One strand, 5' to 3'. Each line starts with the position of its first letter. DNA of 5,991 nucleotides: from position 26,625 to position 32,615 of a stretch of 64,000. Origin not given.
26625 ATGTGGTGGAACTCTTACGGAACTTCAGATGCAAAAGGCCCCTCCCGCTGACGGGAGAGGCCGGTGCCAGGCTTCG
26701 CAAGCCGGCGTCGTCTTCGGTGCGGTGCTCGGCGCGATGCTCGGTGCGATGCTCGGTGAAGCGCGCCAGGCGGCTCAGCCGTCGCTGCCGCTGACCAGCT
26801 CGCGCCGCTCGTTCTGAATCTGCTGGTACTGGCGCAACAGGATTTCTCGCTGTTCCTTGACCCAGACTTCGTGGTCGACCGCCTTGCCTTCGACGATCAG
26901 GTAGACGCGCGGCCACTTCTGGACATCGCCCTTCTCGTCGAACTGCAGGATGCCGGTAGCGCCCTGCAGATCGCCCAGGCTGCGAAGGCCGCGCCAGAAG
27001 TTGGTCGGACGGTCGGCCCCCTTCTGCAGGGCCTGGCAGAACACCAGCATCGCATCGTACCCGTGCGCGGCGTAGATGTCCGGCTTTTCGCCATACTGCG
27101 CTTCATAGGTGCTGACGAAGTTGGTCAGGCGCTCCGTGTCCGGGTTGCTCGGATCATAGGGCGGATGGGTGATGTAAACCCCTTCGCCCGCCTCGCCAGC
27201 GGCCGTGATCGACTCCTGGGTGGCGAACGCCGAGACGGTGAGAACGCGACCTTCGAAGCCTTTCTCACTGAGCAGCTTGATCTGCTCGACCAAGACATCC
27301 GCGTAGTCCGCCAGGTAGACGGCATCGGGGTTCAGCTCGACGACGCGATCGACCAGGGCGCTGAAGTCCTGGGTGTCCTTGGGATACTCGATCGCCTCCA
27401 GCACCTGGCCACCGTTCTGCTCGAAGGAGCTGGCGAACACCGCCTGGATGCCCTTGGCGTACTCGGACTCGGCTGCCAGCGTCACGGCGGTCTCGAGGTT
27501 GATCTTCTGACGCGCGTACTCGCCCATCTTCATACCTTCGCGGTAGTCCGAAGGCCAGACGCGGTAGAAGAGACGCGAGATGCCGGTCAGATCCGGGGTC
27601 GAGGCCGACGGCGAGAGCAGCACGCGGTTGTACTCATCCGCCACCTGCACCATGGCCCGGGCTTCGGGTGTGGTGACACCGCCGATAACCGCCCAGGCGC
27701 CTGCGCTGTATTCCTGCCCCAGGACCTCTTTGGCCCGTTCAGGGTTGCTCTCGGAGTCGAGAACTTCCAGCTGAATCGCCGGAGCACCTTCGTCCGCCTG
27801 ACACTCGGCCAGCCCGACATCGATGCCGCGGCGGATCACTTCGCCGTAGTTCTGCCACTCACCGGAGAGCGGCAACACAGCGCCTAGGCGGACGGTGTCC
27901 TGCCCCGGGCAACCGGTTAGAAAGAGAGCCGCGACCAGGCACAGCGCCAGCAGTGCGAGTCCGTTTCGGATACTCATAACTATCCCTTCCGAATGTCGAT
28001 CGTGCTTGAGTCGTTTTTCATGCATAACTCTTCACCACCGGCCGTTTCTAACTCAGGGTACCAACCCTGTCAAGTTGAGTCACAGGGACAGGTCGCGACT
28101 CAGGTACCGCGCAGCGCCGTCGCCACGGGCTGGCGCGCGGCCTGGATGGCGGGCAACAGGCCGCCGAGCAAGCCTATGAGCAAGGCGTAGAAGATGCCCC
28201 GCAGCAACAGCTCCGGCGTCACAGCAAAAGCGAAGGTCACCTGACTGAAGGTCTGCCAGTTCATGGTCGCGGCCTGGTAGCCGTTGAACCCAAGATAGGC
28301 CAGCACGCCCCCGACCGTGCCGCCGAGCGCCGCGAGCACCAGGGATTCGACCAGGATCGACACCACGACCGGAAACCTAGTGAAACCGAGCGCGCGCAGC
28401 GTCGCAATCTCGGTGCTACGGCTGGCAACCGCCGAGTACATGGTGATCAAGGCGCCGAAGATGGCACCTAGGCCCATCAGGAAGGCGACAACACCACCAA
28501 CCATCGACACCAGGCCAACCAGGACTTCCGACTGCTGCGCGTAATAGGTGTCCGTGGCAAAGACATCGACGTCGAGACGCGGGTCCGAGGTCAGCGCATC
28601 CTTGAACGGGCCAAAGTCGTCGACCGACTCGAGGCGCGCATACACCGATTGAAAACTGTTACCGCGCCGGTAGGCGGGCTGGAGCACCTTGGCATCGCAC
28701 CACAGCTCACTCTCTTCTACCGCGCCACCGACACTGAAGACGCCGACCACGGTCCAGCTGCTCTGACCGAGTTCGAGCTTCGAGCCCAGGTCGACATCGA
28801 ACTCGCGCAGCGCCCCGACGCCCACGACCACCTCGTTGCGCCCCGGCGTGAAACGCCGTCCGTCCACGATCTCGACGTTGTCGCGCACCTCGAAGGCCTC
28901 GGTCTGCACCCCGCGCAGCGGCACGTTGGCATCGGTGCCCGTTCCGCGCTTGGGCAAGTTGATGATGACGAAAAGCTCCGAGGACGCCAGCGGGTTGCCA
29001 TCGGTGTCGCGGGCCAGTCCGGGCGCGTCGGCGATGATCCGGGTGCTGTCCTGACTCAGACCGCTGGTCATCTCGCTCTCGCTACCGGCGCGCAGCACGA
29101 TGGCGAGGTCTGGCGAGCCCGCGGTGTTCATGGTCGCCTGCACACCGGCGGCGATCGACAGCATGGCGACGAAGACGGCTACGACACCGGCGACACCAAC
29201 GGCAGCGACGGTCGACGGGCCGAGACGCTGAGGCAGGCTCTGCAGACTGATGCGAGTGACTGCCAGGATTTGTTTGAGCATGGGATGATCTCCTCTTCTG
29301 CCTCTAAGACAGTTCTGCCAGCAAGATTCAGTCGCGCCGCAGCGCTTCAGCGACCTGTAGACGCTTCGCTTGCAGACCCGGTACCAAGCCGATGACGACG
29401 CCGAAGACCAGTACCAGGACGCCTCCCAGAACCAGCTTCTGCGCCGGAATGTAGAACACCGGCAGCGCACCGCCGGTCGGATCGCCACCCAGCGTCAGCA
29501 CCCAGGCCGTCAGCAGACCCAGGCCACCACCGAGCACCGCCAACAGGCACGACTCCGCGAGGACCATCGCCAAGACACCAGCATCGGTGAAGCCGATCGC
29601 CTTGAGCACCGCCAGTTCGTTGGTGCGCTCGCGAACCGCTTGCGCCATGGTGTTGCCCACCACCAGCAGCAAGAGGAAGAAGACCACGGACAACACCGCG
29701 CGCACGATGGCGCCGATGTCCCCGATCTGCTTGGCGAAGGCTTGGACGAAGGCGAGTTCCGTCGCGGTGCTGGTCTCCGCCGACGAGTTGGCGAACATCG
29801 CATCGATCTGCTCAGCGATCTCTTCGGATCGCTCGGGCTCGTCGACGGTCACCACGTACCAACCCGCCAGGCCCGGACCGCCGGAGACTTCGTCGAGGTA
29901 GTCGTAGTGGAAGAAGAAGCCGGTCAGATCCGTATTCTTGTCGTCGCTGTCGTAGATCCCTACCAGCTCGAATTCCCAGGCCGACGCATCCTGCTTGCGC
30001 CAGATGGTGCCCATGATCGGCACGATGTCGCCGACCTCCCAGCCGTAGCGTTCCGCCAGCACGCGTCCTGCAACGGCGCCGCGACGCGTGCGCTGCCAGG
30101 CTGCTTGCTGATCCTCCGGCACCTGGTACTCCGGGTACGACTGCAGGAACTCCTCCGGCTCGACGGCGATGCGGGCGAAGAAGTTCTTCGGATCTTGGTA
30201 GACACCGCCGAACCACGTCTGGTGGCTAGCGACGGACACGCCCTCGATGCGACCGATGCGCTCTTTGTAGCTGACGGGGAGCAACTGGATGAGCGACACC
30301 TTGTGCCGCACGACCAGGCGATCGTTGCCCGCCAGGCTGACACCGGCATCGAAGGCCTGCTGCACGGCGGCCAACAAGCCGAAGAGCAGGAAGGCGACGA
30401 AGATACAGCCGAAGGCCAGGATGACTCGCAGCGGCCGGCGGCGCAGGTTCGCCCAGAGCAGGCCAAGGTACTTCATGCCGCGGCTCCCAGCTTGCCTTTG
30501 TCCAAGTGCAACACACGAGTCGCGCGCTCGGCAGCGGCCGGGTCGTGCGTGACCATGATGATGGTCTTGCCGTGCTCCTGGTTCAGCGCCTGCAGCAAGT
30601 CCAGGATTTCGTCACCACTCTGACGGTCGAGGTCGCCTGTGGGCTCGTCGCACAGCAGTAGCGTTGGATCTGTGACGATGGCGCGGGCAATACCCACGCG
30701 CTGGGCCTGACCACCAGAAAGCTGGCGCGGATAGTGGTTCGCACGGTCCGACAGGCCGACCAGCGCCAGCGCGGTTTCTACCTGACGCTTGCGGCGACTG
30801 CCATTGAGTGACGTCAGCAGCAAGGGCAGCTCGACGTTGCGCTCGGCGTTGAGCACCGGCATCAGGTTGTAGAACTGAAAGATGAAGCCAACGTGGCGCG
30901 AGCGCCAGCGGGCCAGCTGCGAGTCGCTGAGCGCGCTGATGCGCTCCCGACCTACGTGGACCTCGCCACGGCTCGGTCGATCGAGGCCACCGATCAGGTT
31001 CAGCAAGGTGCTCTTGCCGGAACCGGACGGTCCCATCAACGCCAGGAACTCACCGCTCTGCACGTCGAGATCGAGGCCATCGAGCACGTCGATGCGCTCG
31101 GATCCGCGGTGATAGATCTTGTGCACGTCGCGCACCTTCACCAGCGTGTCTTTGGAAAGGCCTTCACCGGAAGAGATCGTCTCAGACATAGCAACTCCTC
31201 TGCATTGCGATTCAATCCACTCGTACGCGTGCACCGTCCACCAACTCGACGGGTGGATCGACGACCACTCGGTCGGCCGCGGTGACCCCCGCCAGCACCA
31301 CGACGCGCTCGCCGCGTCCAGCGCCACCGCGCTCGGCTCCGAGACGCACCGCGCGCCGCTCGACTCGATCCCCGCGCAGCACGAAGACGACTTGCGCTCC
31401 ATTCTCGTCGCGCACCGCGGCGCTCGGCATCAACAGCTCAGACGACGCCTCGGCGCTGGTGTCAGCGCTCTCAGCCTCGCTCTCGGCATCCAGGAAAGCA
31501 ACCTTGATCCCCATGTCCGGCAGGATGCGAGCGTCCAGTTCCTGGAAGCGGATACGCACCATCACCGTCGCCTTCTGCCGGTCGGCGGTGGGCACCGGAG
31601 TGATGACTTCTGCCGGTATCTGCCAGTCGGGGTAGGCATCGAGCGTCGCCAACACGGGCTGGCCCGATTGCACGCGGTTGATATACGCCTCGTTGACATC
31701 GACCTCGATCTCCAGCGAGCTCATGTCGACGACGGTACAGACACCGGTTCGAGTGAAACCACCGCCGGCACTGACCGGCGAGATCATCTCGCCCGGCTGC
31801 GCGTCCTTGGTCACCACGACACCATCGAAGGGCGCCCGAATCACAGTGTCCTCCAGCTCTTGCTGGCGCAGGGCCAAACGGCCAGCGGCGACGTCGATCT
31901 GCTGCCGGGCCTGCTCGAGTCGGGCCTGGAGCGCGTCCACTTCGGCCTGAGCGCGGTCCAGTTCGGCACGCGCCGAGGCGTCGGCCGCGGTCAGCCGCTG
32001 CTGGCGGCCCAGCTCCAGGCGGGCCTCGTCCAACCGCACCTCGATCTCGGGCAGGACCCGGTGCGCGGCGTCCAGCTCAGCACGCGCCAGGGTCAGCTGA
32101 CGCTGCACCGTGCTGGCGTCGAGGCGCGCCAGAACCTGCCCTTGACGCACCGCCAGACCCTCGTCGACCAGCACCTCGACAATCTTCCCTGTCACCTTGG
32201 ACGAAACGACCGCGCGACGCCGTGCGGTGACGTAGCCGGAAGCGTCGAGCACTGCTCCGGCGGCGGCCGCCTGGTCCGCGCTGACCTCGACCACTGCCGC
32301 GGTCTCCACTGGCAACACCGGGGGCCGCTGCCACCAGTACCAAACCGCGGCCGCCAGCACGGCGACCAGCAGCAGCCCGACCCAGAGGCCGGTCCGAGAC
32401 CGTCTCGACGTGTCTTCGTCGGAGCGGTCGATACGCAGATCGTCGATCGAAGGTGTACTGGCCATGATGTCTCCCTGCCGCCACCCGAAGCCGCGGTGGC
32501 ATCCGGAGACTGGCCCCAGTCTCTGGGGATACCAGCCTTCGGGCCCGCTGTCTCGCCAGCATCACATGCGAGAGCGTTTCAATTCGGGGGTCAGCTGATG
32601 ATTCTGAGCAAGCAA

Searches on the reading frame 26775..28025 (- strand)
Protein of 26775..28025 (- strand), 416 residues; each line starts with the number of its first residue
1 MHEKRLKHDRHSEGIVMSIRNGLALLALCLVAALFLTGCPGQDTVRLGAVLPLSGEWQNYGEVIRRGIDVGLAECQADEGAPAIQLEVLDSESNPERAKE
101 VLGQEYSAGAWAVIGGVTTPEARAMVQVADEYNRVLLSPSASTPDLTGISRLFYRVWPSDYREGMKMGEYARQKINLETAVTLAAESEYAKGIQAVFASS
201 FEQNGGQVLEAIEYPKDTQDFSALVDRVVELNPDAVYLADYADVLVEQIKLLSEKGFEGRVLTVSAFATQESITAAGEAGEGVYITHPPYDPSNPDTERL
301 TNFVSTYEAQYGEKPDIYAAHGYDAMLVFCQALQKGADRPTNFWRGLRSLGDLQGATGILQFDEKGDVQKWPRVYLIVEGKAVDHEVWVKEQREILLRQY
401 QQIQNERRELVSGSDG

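Call 38: search_protein_families(library=pfam, proteins=[window:26775-28025:-], max_evalue=0.0001)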
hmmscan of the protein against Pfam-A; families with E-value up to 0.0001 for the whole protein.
window:26775-28025:- (416 aa): 3 families
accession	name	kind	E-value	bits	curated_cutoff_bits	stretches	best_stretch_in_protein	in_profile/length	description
PF13458.12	Peripla_BP_6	-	7.6e-49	167.6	31.7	1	44-365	1-325/343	Periplasmic binding protein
PF01094.35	ANF_receptor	-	1.2e-19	71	25.4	1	83-369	24-341/353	Receptor family ligand binding region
PF13433.12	Peripla_BP_5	-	7.7e-09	35.5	27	1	46-338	2-296/363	Periplasmic binding protein domain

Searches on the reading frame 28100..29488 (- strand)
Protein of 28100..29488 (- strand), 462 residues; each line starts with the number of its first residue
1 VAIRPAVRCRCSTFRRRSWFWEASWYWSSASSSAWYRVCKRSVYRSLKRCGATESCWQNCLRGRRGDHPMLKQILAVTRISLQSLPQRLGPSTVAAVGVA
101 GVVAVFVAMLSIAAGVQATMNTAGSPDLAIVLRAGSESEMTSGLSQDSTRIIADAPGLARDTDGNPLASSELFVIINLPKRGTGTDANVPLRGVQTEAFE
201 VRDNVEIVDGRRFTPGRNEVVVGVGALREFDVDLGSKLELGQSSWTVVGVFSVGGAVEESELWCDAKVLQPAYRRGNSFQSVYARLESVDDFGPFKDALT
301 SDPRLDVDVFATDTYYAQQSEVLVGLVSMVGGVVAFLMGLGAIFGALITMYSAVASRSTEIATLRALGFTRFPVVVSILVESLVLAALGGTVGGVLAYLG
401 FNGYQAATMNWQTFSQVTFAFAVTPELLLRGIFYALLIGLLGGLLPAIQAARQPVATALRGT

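Call 38: search_protein_families(library=pfam, proteins=[window:28100-29488:-], max_evalue=0.0001)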
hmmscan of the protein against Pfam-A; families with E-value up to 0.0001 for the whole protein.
window:28100-29488:- (462 aa): 2 families
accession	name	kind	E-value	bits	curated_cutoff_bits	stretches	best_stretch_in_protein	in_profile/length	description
PF12704.14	MacB_PCD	-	1.1e-14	55.6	27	1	93-300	2-205/207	MacB-like periplasmic core domain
PF02687.27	FtsX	-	3.4e-13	50.1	25.5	1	333-454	2-119/120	FtsX-like permease C-terminal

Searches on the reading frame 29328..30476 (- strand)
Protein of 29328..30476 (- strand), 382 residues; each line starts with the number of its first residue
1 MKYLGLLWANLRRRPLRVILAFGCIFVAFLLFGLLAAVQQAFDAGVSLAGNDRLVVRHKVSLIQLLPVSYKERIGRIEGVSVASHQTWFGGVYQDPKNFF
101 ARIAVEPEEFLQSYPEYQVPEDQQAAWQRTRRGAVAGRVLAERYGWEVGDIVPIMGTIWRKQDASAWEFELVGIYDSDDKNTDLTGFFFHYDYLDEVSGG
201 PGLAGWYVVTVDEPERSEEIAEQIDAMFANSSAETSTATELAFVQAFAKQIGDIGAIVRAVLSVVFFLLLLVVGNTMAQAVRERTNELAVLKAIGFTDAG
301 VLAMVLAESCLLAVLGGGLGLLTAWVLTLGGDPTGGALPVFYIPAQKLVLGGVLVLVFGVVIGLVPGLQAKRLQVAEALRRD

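Call 38: search_protein_families(library=pfam, proteins=[window:29328-30476:-], max_evalue=0.0001)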
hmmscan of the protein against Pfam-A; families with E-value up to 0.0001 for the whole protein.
window:29328-30476:- (382 aa): 1 family
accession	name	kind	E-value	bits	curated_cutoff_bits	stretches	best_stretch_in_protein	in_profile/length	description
PF02687.27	FtsX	-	1.8e-10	41.3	25.5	1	261-374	3-119/120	FtsX-like permease C-terminal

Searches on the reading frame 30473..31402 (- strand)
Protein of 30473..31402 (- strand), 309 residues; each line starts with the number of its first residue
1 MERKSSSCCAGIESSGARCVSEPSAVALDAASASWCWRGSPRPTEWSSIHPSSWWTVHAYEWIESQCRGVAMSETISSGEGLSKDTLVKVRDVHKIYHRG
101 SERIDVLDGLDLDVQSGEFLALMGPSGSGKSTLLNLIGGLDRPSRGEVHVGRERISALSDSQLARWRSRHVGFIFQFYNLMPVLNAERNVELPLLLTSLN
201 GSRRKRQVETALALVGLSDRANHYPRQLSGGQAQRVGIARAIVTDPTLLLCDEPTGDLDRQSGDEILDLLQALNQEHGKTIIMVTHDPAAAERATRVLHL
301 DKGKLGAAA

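Call 38: search_protein_families(library=pfam, proteins=[window:30473-31402:-], max_evalue=0.0001)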
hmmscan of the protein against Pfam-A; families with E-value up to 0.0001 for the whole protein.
window:30473-31402:- (309 aa): 2 families
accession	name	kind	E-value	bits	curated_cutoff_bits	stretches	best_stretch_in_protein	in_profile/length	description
PF00005.33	ABC_tran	-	2.5e-34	119.3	25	1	107-255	1-136/137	ABC transporter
PF13304.12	AAA_21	-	5.2e-06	27.2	27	0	120-146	2-31/304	AAA domain, putative AbiEii toxin, Type IV TA system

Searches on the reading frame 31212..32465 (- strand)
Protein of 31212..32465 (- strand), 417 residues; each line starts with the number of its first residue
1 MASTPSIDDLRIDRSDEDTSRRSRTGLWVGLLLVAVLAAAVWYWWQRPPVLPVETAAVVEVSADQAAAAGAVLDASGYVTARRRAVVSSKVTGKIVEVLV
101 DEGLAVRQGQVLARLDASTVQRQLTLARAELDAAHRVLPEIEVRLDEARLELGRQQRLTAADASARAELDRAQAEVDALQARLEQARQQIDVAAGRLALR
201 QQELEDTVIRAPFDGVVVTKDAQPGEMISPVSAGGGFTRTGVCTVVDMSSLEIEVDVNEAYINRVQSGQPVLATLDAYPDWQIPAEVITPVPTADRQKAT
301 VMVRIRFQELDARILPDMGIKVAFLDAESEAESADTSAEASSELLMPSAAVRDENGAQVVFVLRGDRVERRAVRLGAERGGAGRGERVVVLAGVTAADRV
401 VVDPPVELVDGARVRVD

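Call 38: search_protein_families(library=pfam, proteins=[window:31212-32465:-], max_evalue=0.0001)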
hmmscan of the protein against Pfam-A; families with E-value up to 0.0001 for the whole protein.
window:31212-32465:- (417 aa): 3 families
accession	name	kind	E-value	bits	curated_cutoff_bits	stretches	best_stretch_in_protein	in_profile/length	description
PF16576.10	HlyD_D23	-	1e-22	80.9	30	1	74-318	7-212/214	Barrel-sandwich domain of CusB or HlyD membrane-fusion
PF13437.12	HlyD_3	-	5.7e-16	59.6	22.2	1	208-309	1-95/106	HlyD family secretion protein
PF13533.13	Biotin_lipoyl_2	-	2.3e-06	27.7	29.8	1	87-116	3-32/32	Biotin-lipoyl like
